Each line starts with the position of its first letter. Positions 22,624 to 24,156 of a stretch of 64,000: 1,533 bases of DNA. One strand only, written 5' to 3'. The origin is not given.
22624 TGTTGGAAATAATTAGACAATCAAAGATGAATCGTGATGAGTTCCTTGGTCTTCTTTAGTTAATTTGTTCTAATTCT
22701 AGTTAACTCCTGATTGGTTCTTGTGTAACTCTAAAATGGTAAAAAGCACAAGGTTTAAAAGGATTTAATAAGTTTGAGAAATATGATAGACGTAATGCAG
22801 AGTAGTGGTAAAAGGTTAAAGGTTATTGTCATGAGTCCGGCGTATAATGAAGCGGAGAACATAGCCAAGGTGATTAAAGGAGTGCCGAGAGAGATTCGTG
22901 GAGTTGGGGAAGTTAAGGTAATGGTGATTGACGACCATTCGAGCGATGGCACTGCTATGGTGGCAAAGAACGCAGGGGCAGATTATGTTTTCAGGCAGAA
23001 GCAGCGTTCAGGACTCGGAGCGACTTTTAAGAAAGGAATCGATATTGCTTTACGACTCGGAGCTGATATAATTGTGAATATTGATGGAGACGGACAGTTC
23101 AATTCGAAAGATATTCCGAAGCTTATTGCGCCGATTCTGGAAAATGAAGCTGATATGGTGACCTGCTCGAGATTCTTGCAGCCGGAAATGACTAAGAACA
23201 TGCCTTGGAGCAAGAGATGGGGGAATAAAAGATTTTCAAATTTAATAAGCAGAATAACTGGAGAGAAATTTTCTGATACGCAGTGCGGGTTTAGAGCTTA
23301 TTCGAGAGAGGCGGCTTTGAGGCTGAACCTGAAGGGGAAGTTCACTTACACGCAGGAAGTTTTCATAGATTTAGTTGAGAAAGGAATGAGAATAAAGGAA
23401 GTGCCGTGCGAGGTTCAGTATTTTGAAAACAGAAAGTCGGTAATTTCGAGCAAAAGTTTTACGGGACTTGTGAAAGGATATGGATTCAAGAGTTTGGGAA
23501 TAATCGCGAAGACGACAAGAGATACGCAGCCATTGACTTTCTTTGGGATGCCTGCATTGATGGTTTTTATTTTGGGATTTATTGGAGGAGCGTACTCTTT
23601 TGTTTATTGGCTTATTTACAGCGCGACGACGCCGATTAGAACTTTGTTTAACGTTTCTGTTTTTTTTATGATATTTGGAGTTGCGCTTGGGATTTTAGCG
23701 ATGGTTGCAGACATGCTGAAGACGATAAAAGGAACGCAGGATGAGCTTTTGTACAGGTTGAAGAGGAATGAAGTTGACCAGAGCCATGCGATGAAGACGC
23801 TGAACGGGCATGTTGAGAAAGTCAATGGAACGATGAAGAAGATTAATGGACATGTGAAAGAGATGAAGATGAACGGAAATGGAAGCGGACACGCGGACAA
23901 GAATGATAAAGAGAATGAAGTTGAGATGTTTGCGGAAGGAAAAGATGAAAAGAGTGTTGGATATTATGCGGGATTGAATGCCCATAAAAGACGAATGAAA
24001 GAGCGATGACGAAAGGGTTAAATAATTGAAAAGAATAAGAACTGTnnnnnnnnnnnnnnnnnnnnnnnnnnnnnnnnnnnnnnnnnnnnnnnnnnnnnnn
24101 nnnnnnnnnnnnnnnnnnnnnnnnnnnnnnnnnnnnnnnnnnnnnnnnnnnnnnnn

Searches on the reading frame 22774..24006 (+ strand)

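Call 77: search_protein_families(library=pfam, proteins=[window:22774-24006:+], max_evalue=0.001)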
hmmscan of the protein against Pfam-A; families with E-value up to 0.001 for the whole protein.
window:22774-24006:+ (411 aa): 1 family
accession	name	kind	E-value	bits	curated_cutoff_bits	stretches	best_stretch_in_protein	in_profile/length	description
PF00535.33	Glycos_transf_2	-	2.1e-22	80.3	23.3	1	19-181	2-164/168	Glycosyl transferase family 2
